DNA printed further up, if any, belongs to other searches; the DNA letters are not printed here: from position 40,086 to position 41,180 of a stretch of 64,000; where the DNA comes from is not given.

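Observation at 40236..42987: Compact sortase operon (exported rubrerythrin - DUF2231 - sortase - LPKTA substrate) in a diderm-type genome, followed by a kinase / sigma-54 activator pair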

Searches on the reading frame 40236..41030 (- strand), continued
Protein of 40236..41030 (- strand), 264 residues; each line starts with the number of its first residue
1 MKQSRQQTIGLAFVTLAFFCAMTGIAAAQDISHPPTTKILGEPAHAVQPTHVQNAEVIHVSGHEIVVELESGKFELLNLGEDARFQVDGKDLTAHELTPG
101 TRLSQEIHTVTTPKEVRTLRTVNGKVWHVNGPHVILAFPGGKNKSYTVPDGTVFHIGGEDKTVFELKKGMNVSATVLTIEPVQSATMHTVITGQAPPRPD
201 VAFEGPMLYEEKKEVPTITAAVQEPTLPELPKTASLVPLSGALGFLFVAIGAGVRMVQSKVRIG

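Call 78: search_protein_families(library=ncbifam, proteins=[P0122, P0126, P0129, P0133, P0147, P0158, P0163, P0177, P0187, P0148], max_evalue=0.01)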
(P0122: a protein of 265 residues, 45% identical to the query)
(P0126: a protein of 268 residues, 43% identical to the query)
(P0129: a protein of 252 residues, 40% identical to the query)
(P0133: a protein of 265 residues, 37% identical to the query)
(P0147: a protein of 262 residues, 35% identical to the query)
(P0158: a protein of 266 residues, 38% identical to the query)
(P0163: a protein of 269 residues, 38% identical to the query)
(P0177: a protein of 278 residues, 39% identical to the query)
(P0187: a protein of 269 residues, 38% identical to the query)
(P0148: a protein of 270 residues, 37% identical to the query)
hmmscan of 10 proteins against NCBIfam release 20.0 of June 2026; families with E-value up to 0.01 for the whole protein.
P0122 (265 aa): 1 family
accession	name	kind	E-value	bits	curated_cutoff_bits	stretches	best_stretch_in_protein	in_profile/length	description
TIGR01167.1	LPXTG_anchor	domain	0.0018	18.9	15.9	1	233-259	2-30/34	LPXTG cell wall anchor domain-containing protein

P0126 (268 aa): 1 family
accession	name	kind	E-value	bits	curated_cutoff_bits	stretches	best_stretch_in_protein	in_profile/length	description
NF053819.1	EF0750_LPXTG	subfamily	0.0062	17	47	0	223-267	57-103/105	EF2685/EF0750 family sortase-dependent surface protein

P0129 (252 aa): 1 family
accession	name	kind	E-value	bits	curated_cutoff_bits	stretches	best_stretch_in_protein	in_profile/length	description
TIGR01167.1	LPXTG_anchor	domain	0.00089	19.8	15.9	1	223-252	2-33/34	LPXTG cell wall anchor domain-containing protein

P0133 (265 aa): 2 families
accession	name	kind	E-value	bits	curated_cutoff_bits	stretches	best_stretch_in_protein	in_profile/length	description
NF040942.2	hypo_ExtJ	equivalog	0.0038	17.6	52.5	0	118-163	25-68/77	selenite/tellurite reduction operon protein ExtJ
NF046019.1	ZmpB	exception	0.0081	13.3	3000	0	97-182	1172-1256/1969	zinc metalloprotease B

P0147 (262 aa): 1 family
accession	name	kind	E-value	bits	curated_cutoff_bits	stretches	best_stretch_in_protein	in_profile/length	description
TIGR01167.1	LPXTG_anchor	domain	0.0085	16.7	15.9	1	231-255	2-27/34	LPXTG cell wall anchor domain-containing protein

P0158 (266 aa): 1 family
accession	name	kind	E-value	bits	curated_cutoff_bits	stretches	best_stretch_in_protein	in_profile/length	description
TIGR01167.1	LPXTG_anchor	domain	0.0002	21.9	15.9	1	235-265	1-32/34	LPXTG cell wall anchor domain-containing protein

P0163 (269 aa): 4 families
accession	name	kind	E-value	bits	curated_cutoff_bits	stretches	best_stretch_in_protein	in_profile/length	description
NF033677.1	biofilm_BapA_N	domain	0.0025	17.7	35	0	56-73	43-60/64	BapA prefix-like domain-containing protein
NF033930.1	pneumo_PspA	exception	0.0044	15.8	850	1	169-235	327-396/659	pneumococcal surface protein A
NF011226.0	PRK14633.1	equivalog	0.0086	16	205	0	41-72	103-135/150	ribosome maturation factor RimP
NF037973.1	metallo_SslE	exception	0.0091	13.4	3000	0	193-250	41-98/1519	lipoprotein metalloprotease SslE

P0177 (278 aa): 1 family
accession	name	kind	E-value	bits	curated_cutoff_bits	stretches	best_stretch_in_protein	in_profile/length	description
TIGR01167.1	LPXTG_anchor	domain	0.0036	17.9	15.9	1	246-278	1-32/34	LPXTG cell wall anchor domain-containing protein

P0187 (269 aa): 0 families

P0148 (270 aa): 0 families

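Call 81: find_homologous_proteins(query=A1, max_evalue=1e-10)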
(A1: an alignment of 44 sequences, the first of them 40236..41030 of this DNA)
Query A1 (44 sequences) (264 aa, profile of the alignment): 746 proteins with E <= 1e-10 among 8000 candidates; the best 120 are listed.
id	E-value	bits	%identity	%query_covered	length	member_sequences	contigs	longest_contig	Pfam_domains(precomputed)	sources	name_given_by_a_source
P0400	9.0e-106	371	41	95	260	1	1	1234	-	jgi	jgi:hypothetical protein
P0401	1.9e-105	370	41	95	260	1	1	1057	-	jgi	jgi:hypothetical protein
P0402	4.3e-104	366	42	72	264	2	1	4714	-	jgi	-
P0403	5.5e-104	365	41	95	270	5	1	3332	-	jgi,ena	-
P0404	6.3e-104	365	40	95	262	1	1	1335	-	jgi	jgi:hypothetical protein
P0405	7.5e-104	365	42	80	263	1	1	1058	-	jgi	jgi:hypothetical protein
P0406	7.7e-104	365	43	80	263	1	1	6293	-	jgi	jgi:hypothetical protein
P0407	1.9e-103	364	45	55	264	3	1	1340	-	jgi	jgi:hypothetical protein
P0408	1.0e-102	361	43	71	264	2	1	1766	-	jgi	jgi:hypothetical protein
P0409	2.0e-102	360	43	66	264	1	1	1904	-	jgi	jgi:hypothetical protein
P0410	2.4e-102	360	43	95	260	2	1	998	-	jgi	-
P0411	7.6e-101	355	43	78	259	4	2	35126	-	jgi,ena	-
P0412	1.9e-100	354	38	66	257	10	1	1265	-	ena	-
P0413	9.4e-99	348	37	96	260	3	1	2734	-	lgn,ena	-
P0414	7.9e-98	345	42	79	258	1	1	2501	-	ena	-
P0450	4.2e-94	333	41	98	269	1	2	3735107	-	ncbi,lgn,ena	-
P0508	5.1e-91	323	32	87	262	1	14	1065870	-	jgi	jgi:hypothetical protein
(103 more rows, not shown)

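Call 82: find_encoding_contigs(protein=P0450, flank=8000, max_places=2)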
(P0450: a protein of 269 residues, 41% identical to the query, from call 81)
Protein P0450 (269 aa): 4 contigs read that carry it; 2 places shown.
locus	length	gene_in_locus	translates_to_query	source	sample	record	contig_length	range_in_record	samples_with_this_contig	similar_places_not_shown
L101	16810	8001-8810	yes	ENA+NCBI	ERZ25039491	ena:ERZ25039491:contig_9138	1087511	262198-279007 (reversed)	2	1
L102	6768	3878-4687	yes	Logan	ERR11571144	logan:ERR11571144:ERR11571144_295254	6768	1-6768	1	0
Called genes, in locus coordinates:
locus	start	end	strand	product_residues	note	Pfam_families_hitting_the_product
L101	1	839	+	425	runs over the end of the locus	PF01590:GAF, PF13185:GAF_2, PF13492:GAF_3, PF07228:SpoIIE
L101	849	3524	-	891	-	PF08448:PAS_4, PF08447:PAS_3, PF00989:PAS, PF08448:PAS_4, PF13426:PAS_9, PF08447:PAS_3, PF08448:PAS_4, PF02518:HATPase_c, +5 more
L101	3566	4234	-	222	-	PF04337:DUF480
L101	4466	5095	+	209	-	PF05951:Peptidase_M15_2, PF08291:Peptidase_M15_3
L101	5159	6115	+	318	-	PF00892:EamA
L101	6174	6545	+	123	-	PF01042:Ribonuc_L-PSP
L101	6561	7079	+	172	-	-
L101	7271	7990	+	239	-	PF04203:Sortase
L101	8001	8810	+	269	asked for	-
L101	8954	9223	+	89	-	PF02604:PhdYeFM_antitox (weak)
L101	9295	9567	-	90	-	-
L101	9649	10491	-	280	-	-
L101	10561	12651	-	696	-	PF23545:Zn_ribbon_HMPTM, PF04055:Radical_SAM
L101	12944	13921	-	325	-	-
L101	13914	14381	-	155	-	-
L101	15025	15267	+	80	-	-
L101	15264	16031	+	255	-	PF03330:DPBB_1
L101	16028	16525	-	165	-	-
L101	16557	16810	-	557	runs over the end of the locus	PF19289:PmbA_TldD_3rd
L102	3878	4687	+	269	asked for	-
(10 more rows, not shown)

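Call 83: find_encoding_contigs(protein=P0508, flank=8000, max_places=3)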
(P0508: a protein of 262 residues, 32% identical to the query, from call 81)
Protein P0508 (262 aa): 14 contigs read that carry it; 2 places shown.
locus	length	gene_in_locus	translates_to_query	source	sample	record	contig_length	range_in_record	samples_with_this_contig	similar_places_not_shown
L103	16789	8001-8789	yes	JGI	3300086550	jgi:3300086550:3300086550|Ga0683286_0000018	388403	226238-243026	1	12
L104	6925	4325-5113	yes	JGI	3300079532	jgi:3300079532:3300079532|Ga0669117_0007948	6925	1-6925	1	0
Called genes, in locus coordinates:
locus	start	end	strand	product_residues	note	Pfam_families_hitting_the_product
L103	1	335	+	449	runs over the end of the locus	PF04366:Ysc84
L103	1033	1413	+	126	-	PF00072:Response_reg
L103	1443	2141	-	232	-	PF00027:cNMP_binding, PF13545:HTH_Crp_2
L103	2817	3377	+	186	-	PF13590:DUF4136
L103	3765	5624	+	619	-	PF04392:ABC_sub_bind (faint), PF07730:HisKA_3, PF02518:HATPase_c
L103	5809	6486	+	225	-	PF00072:Response_reg, PF08281:Sigma70_r4_2 (weak), PF00196:GerE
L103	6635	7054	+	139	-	PF00072:Response_reg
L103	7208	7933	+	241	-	PF04203:Sortase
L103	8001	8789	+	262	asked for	-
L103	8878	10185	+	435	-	PF11737:DUF3300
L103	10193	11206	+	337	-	PF11453:DUF2950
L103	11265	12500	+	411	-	PF25917:BSH_RND, PF25881:HH_YBHG (weak), PF25885:HH_EMRA (weak), PF25876:HH_MFP_RND, PF25944:Beta-barrel_RND, PF25954:Beta-barrel_RND_2 (weak), PF25967:RND-MFP_C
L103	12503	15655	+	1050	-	PF00873:ACR_tran, PF03176:MMPL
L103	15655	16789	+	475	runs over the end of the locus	PF02321:OEP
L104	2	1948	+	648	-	?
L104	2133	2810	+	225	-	PF00072:Response_reg, PF08281:Sigma70_r4_2 (weak), PF00196:GerE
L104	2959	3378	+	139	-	PF00072:Response_reg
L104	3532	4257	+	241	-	PF04203:Sortase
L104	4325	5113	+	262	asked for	-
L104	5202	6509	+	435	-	PF11737:DUF3300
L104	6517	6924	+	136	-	?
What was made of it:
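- The same adjacency is seen in unrelated contexts (L101-L104, calls 82, 83).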

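Call 86: search_protein_families(library=pfam, proteins=[L014:9699-11168:-, L014:11355-11861:-, L014:4511-5596:-, L014:1064-2119:-, L011:3656-6016:-, L011:1009-1731:-, L012:5209-6513:-], max_evalue=0.001)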
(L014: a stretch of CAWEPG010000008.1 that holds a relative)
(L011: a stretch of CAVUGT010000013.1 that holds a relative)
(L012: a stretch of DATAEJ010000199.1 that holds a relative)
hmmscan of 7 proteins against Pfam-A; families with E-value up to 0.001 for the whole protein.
L014:9699-11168:- (489 aa): 3 families
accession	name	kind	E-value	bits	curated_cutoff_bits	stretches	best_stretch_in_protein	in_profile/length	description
PF05359.17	DUF748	-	2.9e-23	82.4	50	1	4-274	14-281/1037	Domain of Unknown Function (DUF748)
PF05170.20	AsmA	-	3.7e-15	56.2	29.8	1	1-204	1-210/607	AsmA family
PF13116.12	YhdP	-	1.8e-12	46.5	46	1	9-284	18-262/1224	YhdP protein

L014:11355-11861:- (168 aa): 0 families

L014:4511-5596:- (361 aa): 0 families

L014:1064-2119:- (351 aa): 2 families
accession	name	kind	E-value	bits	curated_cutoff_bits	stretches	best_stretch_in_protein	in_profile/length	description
PF03601.19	Cons_hypoth698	-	3.2e-77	259.9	24.5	1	5-330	8-303/304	Conserved hypothetical protein 698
PF03812.18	KdgT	-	1.1e-05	25.4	25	1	33-140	167-268/305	2-keto-3-deoxygluconate permease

L011:3656-6016:- (786 aa): 11 families
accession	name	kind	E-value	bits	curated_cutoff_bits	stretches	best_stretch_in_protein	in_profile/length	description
PF00069.31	Pkinase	-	1.8e-47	162.4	31.7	1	9-272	1-253/263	Protein kinase domain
PF07714.23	PK_Tyr_Ser-Thr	-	2.2e-30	106.3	23.1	1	11-271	3-249/258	Protein tyrosine and serine/threonine kinase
PF07719.23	TPR_2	-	1.2e-08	34.9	27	0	653-683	4-34/34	Tetratricopeptide repeat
PF00515.34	TPR_1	-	1.8e-08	34.3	27.8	0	551-578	7-34/34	Tetratricopeptide repeat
PF13431.12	TPR_17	-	2.1e-08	34.2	24.4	1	568-599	2-33/34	Tetratricopeptide repeat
PF01636.29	APH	-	4e-08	33.8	23.2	2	108-155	147-199/239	Phosphotransferase enzyme family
PF13181.12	TPR_8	-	8.3e-08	32.2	25.7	0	550-577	6-33/34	Tetratricopeptide repeat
PF13414.12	TPR_11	-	9.4e-08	32.1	26.8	1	552-591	1-40/42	TPR repeat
PF03109.22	ABC1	-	5.1e-07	29.5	22.9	1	46-155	112-216/244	ABC1 atypical kinase-like domain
PF13428.12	TPR_14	-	6.8e-07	29.8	23.5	0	653-684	4-35/44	Tetratricopeptide repeat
PF13424.12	TPR_12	-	1.1e-05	25.9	30.1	0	550-614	8-73/77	Tetratricopeptide repeat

L011:1009-1731:- (240 aa): 1 family
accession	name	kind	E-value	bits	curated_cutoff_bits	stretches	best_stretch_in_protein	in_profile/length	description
PF02683.22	DsbD_TM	-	1.1e-16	61.2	27.1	1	9-214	7-208/219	Cytochrome C biogenesis protein transmembrane domain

L012:5209-6513:- (434 aa): 1 family
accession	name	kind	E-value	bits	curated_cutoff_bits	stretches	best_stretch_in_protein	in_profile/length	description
PF13480.13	Acetyltransf_6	-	6.5e-20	72.2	22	1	206-343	2-133/143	Acetyltransferase (GNAT) domain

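Call 87: find_encoding_contigs(protein=P0190, flank=6000, max_places=3)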
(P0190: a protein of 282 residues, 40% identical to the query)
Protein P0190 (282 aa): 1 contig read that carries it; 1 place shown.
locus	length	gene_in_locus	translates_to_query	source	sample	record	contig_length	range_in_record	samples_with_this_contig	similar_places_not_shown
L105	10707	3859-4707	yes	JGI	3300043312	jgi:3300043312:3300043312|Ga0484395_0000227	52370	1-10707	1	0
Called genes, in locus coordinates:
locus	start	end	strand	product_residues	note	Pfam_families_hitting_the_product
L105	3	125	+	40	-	?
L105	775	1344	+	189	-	PF04366:Ysc84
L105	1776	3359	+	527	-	PF05170:AsmA, PF05359:DUF748, PF13116:YhdP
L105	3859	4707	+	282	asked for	-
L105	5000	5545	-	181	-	-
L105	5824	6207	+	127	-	-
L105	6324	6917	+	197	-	-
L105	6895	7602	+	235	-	PF08843:AbiEii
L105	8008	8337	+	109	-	-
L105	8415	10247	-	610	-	PF04055:Radical_SAM (weak)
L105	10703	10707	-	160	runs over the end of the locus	PF00355:Rieske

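Call 88: find_encoding_contigs(protein=P0174, flank=6000, max_places=3)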
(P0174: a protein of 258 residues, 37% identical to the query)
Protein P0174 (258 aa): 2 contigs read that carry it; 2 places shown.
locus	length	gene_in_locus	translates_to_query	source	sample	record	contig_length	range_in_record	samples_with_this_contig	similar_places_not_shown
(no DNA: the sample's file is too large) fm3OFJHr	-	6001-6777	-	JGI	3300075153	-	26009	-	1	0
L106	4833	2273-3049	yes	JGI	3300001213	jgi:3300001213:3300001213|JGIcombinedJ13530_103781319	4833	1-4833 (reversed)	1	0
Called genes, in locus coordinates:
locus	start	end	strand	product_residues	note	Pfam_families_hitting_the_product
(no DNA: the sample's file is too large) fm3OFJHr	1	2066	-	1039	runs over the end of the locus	PF00873:ACR_tran, PF03176:MMPL (weak)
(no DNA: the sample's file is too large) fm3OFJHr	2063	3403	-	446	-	PF25917:BSH_RND, PF25876:HH_MFP_RND, PF25954:Beta-barrel_RND_2 (faint), PF25944:Beta-barrel_RND, PF25967:RND-MFP_C, PF25975:CzcB_C (weak), PF25989:YknX_C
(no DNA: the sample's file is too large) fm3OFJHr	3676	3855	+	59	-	-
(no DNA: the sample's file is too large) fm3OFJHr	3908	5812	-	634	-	PF03169:OPT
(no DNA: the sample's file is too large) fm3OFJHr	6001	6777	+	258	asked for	-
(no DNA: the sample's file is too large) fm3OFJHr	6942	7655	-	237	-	PF13924:Lipocalin_5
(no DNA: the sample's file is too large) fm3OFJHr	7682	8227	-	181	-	-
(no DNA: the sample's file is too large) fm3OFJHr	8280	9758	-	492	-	PF01408:GFO_IDH_MocA, PF22725:GFO_IDH_MocA_C3, PF02894:GFO_IDH_MocA_C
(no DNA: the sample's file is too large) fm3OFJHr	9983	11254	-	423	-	PF22113:Mtrc-MtrF_II-IV_dom (faint), PF09699:Paired_CXXCH_1 (faint), PF14522:Cytochrome_C7 (faint), PF14537:Cytochrom_c3_2 (faint)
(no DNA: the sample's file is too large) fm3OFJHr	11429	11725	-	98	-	PF03795:YCII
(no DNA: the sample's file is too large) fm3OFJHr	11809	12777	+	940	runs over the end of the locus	PF18951:DUF5695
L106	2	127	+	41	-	?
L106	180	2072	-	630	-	PF03169:OPT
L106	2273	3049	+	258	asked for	-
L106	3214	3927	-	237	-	PF13924:Lipocalin_5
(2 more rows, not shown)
